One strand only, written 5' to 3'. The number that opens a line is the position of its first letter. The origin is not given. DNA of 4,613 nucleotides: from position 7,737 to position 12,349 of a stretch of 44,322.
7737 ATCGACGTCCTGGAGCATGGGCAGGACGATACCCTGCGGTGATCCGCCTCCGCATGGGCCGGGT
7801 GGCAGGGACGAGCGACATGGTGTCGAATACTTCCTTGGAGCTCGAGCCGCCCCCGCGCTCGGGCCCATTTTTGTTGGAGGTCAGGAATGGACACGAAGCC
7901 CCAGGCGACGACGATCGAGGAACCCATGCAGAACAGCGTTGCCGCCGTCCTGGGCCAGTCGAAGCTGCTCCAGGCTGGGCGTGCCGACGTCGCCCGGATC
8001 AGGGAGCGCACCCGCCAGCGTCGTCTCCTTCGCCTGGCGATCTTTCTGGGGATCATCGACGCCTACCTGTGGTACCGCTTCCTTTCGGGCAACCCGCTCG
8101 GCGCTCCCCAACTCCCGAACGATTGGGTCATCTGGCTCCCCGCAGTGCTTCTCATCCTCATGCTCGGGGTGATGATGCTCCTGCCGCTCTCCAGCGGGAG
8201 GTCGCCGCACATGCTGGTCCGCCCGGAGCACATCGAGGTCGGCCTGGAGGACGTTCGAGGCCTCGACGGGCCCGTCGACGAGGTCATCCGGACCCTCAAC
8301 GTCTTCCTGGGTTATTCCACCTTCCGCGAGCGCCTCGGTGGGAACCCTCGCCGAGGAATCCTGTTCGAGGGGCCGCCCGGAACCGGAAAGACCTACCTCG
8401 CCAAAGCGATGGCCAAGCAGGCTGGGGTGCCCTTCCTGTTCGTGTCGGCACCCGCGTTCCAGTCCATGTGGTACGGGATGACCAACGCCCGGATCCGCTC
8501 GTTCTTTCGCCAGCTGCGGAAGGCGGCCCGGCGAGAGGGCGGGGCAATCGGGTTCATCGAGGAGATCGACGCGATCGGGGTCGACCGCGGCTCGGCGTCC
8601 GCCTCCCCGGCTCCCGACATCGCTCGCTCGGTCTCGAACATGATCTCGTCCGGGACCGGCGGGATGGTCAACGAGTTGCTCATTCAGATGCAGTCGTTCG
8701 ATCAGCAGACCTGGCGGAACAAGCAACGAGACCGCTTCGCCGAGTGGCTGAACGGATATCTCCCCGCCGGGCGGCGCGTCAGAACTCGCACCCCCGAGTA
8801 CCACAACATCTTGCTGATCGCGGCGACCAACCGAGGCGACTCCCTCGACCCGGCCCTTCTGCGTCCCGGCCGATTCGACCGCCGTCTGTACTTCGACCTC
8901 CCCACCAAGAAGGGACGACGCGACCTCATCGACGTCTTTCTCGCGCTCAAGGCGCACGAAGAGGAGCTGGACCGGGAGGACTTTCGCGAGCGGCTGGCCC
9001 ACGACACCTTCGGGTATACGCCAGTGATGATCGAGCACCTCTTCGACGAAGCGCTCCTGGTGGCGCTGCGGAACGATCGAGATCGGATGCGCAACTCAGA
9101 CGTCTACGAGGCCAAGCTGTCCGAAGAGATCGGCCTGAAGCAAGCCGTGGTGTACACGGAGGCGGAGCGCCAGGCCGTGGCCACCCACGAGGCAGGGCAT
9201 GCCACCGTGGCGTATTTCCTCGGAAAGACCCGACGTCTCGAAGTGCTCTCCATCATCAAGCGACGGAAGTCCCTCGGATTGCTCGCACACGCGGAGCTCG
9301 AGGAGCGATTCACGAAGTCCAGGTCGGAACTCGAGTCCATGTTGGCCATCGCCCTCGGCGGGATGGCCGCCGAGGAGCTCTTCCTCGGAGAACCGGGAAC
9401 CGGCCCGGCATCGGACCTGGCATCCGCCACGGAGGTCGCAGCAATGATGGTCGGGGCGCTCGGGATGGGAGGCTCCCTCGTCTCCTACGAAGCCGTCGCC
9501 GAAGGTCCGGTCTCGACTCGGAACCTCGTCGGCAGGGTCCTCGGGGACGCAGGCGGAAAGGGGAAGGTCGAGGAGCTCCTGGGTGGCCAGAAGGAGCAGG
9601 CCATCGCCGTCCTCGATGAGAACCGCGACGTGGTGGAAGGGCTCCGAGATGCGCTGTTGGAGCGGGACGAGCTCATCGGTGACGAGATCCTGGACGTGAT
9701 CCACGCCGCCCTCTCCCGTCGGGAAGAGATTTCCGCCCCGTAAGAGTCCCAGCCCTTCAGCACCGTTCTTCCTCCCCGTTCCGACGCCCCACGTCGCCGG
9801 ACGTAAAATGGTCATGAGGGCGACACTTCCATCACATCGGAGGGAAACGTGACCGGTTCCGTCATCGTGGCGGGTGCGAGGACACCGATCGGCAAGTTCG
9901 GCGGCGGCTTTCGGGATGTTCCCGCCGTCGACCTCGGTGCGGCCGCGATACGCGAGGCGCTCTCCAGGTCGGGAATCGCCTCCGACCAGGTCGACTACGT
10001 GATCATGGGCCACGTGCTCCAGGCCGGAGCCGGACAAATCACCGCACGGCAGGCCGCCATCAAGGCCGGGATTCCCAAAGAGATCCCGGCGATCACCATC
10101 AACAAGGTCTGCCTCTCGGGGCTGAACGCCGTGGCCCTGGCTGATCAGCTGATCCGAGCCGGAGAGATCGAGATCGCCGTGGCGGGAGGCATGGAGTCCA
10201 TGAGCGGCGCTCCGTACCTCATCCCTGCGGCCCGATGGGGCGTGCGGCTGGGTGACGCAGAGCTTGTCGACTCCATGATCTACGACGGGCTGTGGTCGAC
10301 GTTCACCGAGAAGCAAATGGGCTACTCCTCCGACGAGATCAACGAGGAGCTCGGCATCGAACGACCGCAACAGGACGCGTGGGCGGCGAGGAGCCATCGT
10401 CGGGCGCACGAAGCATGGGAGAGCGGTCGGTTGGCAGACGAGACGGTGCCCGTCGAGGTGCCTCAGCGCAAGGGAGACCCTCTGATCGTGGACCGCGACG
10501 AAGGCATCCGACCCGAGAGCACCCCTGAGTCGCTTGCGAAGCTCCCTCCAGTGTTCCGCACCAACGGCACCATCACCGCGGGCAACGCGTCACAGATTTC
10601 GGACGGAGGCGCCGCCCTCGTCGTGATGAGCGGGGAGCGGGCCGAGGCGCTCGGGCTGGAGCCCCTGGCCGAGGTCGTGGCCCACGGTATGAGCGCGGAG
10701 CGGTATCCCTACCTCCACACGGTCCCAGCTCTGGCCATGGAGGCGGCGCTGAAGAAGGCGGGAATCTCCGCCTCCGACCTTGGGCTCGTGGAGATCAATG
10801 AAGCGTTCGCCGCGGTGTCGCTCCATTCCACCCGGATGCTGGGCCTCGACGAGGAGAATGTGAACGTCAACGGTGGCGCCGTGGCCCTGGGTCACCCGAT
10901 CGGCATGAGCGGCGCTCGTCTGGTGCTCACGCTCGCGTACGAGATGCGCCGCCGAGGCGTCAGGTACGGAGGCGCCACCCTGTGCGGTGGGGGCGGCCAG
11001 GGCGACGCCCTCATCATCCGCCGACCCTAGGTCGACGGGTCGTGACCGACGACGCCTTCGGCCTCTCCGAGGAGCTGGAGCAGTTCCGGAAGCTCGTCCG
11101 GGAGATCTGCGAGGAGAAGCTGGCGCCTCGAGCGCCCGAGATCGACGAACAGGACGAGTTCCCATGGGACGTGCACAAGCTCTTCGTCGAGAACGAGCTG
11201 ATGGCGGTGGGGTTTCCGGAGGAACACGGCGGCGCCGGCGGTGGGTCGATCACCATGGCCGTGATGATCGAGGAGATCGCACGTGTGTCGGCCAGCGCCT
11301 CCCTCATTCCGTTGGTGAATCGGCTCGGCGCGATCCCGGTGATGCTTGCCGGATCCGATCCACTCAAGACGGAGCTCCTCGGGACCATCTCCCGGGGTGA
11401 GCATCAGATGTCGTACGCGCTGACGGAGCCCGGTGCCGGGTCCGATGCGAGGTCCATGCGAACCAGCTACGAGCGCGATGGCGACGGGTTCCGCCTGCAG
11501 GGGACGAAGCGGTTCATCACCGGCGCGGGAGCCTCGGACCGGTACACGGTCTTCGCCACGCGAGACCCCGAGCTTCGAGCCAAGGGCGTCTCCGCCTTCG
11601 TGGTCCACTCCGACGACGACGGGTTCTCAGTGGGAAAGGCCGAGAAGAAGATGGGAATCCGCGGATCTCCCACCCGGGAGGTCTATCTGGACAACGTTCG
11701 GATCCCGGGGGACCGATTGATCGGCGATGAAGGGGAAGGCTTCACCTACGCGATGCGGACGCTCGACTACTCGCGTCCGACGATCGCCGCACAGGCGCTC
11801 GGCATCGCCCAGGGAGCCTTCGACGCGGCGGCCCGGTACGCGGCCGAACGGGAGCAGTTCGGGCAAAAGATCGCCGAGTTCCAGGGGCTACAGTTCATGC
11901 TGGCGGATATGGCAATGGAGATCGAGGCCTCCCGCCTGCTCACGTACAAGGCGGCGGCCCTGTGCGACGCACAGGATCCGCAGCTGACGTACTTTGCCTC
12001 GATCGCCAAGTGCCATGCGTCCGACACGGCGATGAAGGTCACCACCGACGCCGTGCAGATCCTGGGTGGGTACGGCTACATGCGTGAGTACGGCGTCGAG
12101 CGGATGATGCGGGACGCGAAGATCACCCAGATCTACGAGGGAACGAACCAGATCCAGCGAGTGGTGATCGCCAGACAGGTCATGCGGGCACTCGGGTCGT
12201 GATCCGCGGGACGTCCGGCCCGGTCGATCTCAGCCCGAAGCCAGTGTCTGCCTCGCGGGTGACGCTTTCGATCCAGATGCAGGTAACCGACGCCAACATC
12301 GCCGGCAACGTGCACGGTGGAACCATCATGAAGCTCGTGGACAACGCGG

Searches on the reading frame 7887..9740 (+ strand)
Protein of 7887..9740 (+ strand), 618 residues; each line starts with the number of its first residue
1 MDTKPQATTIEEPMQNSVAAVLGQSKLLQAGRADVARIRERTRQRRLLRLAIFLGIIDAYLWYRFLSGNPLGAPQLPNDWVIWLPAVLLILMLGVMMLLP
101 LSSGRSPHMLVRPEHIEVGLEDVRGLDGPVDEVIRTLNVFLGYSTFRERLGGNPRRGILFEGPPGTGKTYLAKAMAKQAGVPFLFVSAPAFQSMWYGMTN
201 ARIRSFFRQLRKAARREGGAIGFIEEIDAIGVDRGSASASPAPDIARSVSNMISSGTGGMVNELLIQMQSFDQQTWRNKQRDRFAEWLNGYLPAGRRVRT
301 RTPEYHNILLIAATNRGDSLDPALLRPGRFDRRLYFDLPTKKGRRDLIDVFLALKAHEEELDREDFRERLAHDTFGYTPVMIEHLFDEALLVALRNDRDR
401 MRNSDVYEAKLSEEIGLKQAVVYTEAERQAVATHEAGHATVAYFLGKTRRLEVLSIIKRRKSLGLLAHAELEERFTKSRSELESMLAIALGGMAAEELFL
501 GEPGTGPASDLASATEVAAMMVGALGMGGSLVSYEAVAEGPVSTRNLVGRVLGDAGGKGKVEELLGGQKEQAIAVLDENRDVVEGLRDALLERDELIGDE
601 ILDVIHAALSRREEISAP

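Call 38: search_protein_families(library=pfam, proteins=[window:7887-9740:+], max_evalue=0.0001)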
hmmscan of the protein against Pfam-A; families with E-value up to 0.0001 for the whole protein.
window:7887-9740:+ (618 aa): 3 families
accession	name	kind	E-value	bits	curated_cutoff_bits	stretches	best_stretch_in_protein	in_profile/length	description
PF00004.35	AAA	-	4.3e-29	102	21.2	1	158-338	1-131/131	ATPase family associated with various cellular activities (AAA)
PF01434.24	Peptidase_M41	-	2.1e-28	99.9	29.9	1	422-602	2-189/191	Peptidase family M41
PF05496.18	RuvB_N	-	7.6e-05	23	27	0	153-192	31-70/159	Holliday junction DNA helicase RuvB P-loop domain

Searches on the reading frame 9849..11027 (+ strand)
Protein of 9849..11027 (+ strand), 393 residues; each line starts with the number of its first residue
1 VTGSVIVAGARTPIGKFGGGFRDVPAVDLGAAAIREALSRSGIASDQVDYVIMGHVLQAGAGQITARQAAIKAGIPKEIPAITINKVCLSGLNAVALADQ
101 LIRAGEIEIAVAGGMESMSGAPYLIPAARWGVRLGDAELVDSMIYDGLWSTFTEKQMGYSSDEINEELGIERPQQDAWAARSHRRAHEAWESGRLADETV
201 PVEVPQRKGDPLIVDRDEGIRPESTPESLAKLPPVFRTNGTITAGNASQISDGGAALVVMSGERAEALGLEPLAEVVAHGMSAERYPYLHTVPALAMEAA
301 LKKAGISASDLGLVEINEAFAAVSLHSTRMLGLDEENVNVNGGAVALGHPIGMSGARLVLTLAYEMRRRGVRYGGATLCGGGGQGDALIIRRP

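Call 38: search_protein_families(library=pfam, proteins=[window:9849-11027:+], max_evalue=0.0001)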
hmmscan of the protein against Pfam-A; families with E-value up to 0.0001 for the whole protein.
window:9849-11027:+ (393 aa): 3 families
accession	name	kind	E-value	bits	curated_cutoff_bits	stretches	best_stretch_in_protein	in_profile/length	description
PF00108.29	Thiolase_N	-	3.4e-99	331.9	26.4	1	5-262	2-259/260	Thiolase, N-terminal domain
PF02803.24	Thiolase_C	-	6.9e-43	145.6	27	1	271-391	2-122/123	Thiolase, C-terminal domain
PF00109.32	ketoacyl-synt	-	1.8e-05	24.9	20.8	1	80-120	166-206/252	Beta-ketoacyl synthase, N-terminal domain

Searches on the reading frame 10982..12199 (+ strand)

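Call 38: search_protein_families(library=pfam, proteins=[window:10982-12199:+], max_evalue=0.0001)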
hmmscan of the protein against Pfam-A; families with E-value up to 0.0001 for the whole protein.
window:10982-12199:+ (406 aa): 5 families
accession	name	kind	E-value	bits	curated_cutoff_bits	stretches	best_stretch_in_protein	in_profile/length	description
PF00441.29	Acyl-CoA_dh_1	-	1.5e-52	178.2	22.4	1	251-400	1-149/150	Acyl-CoA dehydrogenase, C-terminal domain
PF02770.24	Acyl-CoA_dh_M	-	4.2e-26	91.4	33.3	1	145-239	2-97/97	Acyl-CoA dehydrogenase, middle domain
PF02771.21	Acyl-CoA_dh_N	-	8.3e-26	91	22.9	1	29-140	1-113/113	Acyl-CoA dehydrogenase, N-terminal domain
PF08028.16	Acyl-CoA_dh_2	-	2.1e-25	90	22.7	1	267-389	2-133/134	Acyl-CoA dehydrogenase, C-terminal domain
PF22924.1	ACOX_C_alpha1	-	2.1e-09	37.8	27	1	260-400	3-168/169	Acyl-CoA oxidase, C-alpha1 domain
